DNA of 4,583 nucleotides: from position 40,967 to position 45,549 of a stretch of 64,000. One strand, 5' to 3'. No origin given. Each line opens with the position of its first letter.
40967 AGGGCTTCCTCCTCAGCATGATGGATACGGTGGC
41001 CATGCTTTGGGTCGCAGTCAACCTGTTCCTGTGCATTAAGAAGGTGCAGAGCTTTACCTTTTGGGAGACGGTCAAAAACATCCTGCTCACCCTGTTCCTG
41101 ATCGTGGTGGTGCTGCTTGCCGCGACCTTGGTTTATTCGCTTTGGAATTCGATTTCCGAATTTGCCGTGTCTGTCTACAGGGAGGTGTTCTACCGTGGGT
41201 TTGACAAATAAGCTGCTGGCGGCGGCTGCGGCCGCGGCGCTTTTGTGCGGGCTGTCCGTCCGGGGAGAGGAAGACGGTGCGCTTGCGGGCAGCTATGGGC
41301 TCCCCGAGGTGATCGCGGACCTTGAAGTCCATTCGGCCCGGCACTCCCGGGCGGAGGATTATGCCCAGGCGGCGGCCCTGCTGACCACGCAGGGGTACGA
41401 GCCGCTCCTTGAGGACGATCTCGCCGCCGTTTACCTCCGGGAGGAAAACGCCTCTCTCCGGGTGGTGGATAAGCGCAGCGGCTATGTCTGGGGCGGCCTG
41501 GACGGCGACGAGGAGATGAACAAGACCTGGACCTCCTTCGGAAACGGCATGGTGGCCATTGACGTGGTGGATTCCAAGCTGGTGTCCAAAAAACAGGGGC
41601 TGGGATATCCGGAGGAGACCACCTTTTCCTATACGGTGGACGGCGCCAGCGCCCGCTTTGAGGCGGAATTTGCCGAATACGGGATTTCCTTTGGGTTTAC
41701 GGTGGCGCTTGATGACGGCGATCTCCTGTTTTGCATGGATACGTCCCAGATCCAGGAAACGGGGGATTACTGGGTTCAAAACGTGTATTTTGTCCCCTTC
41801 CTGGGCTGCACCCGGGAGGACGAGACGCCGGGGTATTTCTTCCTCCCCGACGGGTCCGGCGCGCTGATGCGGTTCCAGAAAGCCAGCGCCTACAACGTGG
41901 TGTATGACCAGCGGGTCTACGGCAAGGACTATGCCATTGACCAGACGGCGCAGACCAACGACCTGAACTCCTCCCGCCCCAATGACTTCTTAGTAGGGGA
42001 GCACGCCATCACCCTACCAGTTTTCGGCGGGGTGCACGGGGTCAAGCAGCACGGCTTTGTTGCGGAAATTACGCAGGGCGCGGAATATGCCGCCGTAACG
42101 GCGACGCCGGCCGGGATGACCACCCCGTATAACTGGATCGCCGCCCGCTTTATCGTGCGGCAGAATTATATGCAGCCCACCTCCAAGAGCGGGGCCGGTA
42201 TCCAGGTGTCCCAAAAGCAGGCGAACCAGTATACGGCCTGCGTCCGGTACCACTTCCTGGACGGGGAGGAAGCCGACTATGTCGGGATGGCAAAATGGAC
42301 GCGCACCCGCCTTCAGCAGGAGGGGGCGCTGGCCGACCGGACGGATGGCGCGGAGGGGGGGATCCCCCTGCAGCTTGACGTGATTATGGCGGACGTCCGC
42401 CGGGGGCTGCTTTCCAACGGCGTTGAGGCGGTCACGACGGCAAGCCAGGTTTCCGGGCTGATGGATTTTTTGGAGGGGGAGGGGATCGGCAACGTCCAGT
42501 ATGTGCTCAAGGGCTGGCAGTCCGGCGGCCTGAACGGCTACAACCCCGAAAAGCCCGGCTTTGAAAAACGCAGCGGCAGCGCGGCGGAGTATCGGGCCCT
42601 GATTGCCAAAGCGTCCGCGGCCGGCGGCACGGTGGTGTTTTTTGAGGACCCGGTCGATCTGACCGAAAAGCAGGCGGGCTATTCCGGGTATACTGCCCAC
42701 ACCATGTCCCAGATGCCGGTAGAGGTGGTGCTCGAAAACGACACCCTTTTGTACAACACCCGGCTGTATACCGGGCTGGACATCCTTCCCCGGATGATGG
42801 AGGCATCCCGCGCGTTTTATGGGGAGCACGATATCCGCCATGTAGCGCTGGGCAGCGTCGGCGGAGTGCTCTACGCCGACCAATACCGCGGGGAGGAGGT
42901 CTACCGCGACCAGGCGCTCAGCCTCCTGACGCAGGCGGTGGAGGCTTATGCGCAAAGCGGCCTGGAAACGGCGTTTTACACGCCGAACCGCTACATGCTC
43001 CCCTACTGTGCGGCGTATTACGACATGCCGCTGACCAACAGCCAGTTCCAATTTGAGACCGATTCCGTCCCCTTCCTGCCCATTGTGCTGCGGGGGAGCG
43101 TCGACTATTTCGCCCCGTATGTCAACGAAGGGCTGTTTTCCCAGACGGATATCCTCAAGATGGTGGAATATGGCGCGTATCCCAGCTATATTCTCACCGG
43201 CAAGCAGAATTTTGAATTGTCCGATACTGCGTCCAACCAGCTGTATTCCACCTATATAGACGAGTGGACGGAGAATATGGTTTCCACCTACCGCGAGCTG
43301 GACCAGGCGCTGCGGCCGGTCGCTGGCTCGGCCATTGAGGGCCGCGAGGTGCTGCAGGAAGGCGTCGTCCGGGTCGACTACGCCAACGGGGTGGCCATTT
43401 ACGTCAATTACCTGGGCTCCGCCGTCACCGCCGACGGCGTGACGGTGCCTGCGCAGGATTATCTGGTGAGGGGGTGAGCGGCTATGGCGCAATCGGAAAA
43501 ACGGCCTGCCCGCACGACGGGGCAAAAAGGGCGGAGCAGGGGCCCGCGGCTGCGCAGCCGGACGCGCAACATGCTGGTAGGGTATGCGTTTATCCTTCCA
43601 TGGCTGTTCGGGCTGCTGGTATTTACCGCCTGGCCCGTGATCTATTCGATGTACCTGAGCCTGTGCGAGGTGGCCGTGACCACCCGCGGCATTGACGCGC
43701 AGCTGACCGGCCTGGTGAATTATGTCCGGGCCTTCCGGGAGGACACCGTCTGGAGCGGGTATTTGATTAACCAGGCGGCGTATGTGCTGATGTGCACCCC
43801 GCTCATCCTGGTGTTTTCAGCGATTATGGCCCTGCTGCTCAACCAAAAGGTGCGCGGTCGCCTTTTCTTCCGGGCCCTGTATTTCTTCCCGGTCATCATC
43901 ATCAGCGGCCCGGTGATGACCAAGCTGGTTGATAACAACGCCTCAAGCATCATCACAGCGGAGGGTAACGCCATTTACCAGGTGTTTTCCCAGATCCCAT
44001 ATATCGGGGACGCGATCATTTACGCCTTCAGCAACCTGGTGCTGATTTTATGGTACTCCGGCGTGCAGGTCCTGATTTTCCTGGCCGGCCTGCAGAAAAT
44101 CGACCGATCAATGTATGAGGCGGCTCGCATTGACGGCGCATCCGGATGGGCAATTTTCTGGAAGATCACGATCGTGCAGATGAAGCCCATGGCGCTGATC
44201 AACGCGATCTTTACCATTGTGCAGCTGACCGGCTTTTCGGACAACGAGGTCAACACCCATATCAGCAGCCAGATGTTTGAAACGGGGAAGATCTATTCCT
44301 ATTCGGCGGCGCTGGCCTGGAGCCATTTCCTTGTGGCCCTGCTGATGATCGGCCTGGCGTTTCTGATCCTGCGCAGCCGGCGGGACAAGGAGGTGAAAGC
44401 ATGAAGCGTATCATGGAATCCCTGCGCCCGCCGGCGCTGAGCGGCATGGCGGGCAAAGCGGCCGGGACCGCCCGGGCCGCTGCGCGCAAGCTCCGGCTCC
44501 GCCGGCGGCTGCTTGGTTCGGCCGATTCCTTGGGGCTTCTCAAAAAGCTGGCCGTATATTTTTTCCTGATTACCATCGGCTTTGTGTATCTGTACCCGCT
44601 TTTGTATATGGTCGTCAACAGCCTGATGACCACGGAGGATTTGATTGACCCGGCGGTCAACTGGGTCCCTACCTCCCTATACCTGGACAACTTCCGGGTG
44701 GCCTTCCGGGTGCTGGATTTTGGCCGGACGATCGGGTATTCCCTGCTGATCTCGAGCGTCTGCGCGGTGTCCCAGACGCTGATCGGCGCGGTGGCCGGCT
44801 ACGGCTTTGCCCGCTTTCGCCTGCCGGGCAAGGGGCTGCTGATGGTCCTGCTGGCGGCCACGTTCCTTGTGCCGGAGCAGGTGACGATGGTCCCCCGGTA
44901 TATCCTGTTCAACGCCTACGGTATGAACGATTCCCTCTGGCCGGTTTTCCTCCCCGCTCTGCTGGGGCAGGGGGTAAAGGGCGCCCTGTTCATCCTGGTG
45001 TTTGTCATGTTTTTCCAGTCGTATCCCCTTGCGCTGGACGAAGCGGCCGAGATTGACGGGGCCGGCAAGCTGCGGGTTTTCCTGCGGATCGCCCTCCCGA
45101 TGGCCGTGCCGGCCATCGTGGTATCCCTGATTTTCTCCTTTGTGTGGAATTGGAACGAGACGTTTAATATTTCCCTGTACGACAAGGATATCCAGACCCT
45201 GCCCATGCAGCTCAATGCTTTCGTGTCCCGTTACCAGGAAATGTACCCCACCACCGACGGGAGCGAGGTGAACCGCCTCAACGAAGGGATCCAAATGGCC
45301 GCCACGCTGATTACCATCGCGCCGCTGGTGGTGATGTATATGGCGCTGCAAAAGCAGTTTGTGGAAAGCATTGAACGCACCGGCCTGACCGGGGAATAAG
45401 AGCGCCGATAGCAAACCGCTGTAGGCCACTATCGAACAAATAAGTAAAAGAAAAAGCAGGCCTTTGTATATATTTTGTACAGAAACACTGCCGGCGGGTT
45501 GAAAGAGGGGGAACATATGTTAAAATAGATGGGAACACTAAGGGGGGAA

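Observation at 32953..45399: Composite ATPase-less ABC import locus: two SBPs and two permease pairs split by a propeller-Yip1 membrane protein and a 760-aa unknown exoprotein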

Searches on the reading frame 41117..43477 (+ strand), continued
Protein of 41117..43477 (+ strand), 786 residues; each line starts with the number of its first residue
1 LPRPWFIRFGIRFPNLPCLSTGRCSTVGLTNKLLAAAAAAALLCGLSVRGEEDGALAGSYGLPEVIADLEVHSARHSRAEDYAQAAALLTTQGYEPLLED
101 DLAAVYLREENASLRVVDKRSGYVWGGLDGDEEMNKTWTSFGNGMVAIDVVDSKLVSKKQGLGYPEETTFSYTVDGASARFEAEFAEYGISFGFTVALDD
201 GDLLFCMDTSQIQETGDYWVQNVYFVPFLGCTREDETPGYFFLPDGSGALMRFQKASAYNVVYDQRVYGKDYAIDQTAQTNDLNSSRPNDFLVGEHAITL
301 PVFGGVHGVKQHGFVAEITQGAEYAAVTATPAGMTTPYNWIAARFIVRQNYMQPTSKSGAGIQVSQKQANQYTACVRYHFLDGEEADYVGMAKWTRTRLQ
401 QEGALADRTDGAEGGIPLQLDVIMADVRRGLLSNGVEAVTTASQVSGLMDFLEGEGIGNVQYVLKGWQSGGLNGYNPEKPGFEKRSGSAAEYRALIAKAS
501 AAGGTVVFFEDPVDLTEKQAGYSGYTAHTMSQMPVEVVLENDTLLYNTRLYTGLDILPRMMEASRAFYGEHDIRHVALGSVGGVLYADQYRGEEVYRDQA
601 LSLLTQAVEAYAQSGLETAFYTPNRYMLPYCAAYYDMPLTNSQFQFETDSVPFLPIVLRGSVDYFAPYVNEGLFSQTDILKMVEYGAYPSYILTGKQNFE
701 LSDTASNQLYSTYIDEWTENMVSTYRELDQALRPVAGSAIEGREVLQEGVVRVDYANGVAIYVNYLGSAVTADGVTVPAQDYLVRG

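Call 88: search_solved_structures(query=L043:3150-6077:+, max_evalue=0.0001)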
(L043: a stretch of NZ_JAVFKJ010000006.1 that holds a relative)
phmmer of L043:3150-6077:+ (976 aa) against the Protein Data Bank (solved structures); distinct sequences matched with E-value up to 0.0001: 13.
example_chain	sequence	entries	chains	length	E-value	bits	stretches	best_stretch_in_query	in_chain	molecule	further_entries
5ci5_A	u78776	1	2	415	4.7e-13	51.2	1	550-843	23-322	Extracellular solute-binding protein family 1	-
7x0i_A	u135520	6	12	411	7.7e-11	43.8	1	592-933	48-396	CbpB | CpbB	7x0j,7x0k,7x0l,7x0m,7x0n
3uor_A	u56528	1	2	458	2.9e-10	41.9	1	547-868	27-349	ABC transporter sugar binding protein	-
6dtq_A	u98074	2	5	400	1.4e-09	39.7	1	598-753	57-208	maltose-binding protein MalE3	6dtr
9xf5_A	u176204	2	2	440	1.5e-07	33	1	578-859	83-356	ABC transporter substrate-binding protein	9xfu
1eu8_A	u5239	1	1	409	1.8e-07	32.6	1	589-874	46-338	TREHALOSE/MALTOSE BINDING PROTEIN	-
6pql_A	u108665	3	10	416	1.4e-05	26.5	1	542-699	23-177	ABC transporter sugar-binding protein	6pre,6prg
2hfb_A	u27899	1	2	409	1.8e-05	26.1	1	549-699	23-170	Sugar ABC transporter, sugar-binding protein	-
6q5g_A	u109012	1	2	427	2.9e-05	25.4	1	569-715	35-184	Sugar ABC transporter substrate-binding protein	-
6h0h_A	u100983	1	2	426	2.9e-05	25.4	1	569-715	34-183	Probable solute binding protein of ABC transporter system for sugars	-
2heu_A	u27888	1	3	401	3.9e-05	24.9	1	555-699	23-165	Sugar ABC transporter, sugar-binding protein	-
2hq0_A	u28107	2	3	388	4.2e-05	24.8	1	555-699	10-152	Sugar ABC transporter, sugar-binding protein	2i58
2z8d_A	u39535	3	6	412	9.9e-05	23.6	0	600-844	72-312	Galacto-N-biose/lacto-N-biose I transporter substrate-binding protein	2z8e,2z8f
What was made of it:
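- Closest known: Lin1841-Lin1843 sophoro-oligosaccharide ABC importer of the Listeria innocua SOGP cluster. Different: The giant SBP of a beta-1,2 locus (L043) is not closest to Lin1841 (call 88).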

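Call 92: search_solved_structures(query=L020:14826-18047:+, max_evalue=0.001)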
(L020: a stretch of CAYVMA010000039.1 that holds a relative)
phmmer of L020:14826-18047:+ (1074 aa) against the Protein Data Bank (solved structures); distinct sequences matched with E-value up to 0.001: 2.
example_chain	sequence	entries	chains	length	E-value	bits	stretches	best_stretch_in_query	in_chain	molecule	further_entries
9qqk_A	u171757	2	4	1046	1.7e-264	883.5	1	7-1069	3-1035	gh161 phosphorylase | GH161A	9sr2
9h8v_A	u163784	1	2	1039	5.4e-263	878.6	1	11-1069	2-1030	Cellobiose phosphorylase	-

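Call 96: search_protein_families(library=pfam, proteins=[L026:4989-9935:+, L008:14851-18816:+, L017:15584-20566:+], max_evalue=0.01)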
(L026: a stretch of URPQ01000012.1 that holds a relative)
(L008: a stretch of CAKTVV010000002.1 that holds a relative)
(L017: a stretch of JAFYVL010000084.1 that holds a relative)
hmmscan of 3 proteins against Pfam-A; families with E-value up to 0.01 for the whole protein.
L026:4989-9935:+ (1649 aa): 7 families
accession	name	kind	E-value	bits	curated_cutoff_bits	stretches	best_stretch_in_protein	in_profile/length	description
PF01055.32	Glyco_hydro_31_2nd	-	5.3e-41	141.5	23.5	1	330-570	70-327/328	Glycosyl hydrolases family 31 TIM-barrel domain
PF21365.3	Glyco_hydro_31_3rd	-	1.2e-21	77.3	24.4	1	579-663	1-85/87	Glycosyl hydrolase family 31 C-terminal domain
PF13802.12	Gal_mutarotas_2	-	1.9e-14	54.8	27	1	91-222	35-181/184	Glycosyl hydrolase 31 N-terminal galactose mutarotase-like domain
PF22633.2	F5_F8_type_C_2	-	4.7e-11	43.6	27.8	1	817-900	2-91/91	NedA-like, galactose-binding domain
PF00754.31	F5_F8_type_C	-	1.5e-10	41.7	28.2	1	807-914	6-124/127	F5/8 type C domain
PF00404.24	Dockerin_1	-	3.2e-07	30.9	22.9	1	1593-1644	2-55/57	Dockerin type I domain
PF06439.18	3keto-disac_hyd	-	0.00087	19.8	26.8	0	984-1119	29-146/187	3-keto-disaccharide hydrolase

L008:14851-18816:+ (1322 aa): 0 families

L017:15584-20566:+ (1661 aa): 3 families
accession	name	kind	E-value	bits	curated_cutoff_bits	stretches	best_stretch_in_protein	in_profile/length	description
PF16990.11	CBM_35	-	2.7e-16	60.4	28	2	263-365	35-118/121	Carbohydrate binding module (family 35)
PF13473.12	Cupredoxin_1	-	2e-07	31.4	27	0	1112-1153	56-97/104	Cupredoxin-like domain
PF21606.3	BgaA-like_CBM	-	0.0017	18.8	27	0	383-442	21-82/160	Beta-galactosidase-like, Galactose-binding domain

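Call 109: search_protein_representatives(alignment_id=A1)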
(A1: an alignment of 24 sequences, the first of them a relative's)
Query: 24 sequences, 760 profile positions. Proteins with E-value up to 0.001 (for the whole library): 6227; up to 1e-10: 5029; up to 1e-30: 3816. The best 150 are listed.
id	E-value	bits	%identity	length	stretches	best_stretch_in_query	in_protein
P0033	6.4e-290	980.2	-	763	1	5-758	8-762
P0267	4.6e-288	974.0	-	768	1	6-757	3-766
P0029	2.5e-281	951.8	-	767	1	8-758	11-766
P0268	3.2e-275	931.5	-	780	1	35-757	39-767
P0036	1.0e-258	877.0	-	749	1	1-758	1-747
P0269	1.7e-256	869.7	-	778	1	3-758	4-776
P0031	1.2e-255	866.8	-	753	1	1-754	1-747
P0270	8.5e-242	821.0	-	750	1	1-754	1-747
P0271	1.6e-240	816.8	-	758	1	8-758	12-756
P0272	1.1e-239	814.0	-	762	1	7-756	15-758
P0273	1.8e-239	813.4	-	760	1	3-759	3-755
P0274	1.6e-238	810.2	-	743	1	35-758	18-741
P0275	1.8e-238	810.1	-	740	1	35-757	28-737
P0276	1.9e-238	810.0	-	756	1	1-759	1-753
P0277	3.1e-238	809.3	-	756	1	9-754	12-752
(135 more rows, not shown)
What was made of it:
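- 41195..43477 (+): DUF5696 protein, 760 aa. Order of parts: signal peptide, N-terminal beta-sandwich, (beta/alpha)8 barrel, C-terminal beta-sandwich. GH129/GH101-like fold. Its start overlaps the NHL-Yip1 gene by 17 nt. Family size is 3816 clusters at E <= 1e-30 (call 109).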

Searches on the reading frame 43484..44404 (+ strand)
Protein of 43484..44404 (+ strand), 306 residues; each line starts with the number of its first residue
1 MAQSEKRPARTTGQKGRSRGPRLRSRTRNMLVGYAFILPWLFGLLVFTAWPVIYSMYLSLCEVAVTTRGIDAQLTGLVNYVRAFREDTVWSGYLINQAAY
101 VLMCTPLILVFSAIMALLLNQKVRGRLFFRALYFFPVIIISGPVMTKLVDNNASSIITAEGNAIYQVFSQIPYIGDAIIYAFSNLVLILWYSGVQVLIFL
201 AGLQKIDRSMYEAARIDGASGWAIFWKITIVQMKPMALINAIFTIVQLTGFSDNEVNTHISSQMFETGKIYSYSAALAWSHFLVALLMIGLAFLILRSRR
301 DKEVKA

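Call 4: search_protein_families(library=pfam, proteins=[window:43484-44404:+], max_evalue=0.01)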
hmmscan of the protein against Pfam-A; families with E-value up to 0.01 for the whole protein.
window:43484-44404:+ (306 aa): 1 family
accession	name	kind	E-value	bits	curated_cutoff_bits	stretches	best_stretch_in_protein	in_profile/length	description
PF00528.27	BPD_transp_1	-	1.8e-07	31.5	26.4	1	100-295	25-171/184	Binding-protein-dependent transport system inner membrane component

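Call 6: search_protein_families(library=ncbifam, proteins=[window:43484-44404:+], max_evalue=0.01)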
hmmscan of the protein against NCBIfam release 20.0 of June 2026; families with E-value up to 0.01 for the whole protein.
window:43484-44404:+ (306 aa): 5 families
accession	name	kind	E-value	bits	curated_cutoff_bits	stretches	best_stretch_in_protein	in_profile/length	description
NF007852.0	PRK10561.1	equivalog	1.1e-10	41.9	335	1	24-244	5-222/295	sn-glycerol-3-phosphate ABC transporter permease UgpA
NF040931.1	ABC_arch_GlcT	equivalog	1.6e-07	31.2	360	1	48-256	12-220/278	glucose ABC transporter permease GlcT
NF040932.1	ABC_arch_GlcU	equivalog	2.4e-06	27.4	340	1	186-247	139-200/272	glucose ABC transporter permease GlcU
TIGR03262.1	PhnU2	equivalog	7.5e-06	24.9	593.25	1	68-249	31-201/546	putative 2-aminoethylphosphonate ABC transporter permease subunit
NF008232.0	PRK10999.1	equivalog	0.001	17.9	392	1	75-239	265-436/520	maltose ABC transporter permease MalF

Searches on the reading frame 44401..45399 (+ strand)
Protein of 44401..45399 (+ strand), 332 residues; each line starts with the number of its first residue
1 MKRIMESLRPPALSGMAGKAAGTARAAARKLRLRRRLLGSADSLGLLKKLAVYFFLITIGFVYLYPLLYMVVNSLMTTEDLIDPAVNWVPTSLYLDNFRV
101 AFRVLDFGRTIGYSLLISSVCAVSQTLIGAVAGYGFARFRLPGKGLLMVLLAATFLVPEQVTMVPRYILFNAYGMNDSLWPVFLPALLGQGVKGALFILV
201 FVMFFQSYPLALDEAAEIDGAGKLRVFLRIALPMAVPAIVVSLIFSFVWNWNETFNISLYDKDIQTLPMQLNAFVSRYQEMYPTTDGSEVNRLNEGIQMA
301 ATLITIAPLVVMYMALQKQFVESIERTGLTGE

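Call 4: search_protein_families(library=pfam, proteins=[window:44401-45399:+], max_evalue=0.01)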
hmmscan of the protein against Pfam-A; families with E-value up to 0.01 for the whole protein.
window:44401-45399:+ (332 aa): 2 families
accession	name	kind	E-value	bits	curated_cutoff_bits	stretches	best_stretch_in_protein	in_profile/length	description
PF00528.27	BPD_transp_1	-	1.4e-15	58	26.4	1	127-323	3-181/184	Binding-protein-dependent transport system inner membrane component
PF24800.1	DUF7702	-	0.00028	20.7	27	0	195-258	150-212/244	Domain of unknown function (DUF7702)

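Call 6: search_protein_families(library=ncbifam, proteins=[window:44401-45399:+], max_evalue=0.01)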
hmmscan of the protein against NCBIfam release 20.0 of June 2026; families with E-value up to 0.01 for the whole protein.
window:44401-45399:+ (332 aa): 19 families
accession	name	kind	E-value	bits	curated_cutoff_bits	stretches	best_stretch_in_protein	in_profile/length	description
NF040932.1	ABC_arch_GlcU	equivalog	3.4e-25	89.2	340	1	52-325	5-265/272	glucose ABC transporter permease GlcU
NF008210.0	PRK10973.1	equivalog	6.8e-18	65.3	297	1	55-323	15-275/281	sn-glycerol-3-phosphate ABC transporter permease UgpE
NF008231.0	PRK10998.1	equivalog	2.7e-13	50.2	261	1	113-327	87-292/296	maltose ABC transporter permease MalG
NF007047.0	PRK09500.1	equivalog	6e-11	42.4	326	1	53-255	9-201/257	spermidine/putrescine ABC transporter permease PotC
TIGR01581.1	Mo_ABC_porter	hypoth_equivalog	8.3e-10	38.5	210.3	1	106-248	18-169/225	ABC transporter permease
NF007889.0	PRK10592.1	equivalog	2.3e-09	37.3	476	1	56-315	15-267/281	putrescine ABC transporter permease PotI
NF011624.0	PRK15050.1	equivalog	1.5e-07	30.8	247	1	208-272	187-252/297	2-aminoethylphosphonate ABC transporter permease subunit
NF006939.0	PRK09421.1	equivalog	2.1e-07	30.6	262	1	111-274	12-189/230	molybdate ABC transporter permease subunit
NF008232.0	PRK10999.1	equivalog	7e-07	28.3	392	1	200-259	393-452/520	maltose ABC transporter permease MalF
NF007852.0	PRK10561.1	equivalog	6.3e-06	26.2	335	1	198-273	174-247/295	sn-glycerol-3-phosphate ABC transporter permease UgpA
NF040839.1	tungstate_WtpB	equivalog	9.8e-06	25.4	340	1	111-253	46-196/251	tungstate ABC transporter permease WtpB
TIGR00969.1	3a0106s02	subfamily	2e-05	24.2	240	1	110-290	62-251/272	sulfate ABC transporter permease subunit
NF008208.0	PRK10971.1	equivalog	3.3e-05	23.5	415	1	114-253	63-211/277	sulfate/thiosulfate ABC transporter permease CysT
TIGR02141.1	modB_ABC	equivalog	5.1e-05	23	182.6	1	114-248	3-146/208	molybdate ABC transporter permease subunit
TIGR02140.1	permease_CysW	equivalog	0.00044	19.8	329.1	0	98-246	36-193/261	sulfate ABC transporter permease subunit CysW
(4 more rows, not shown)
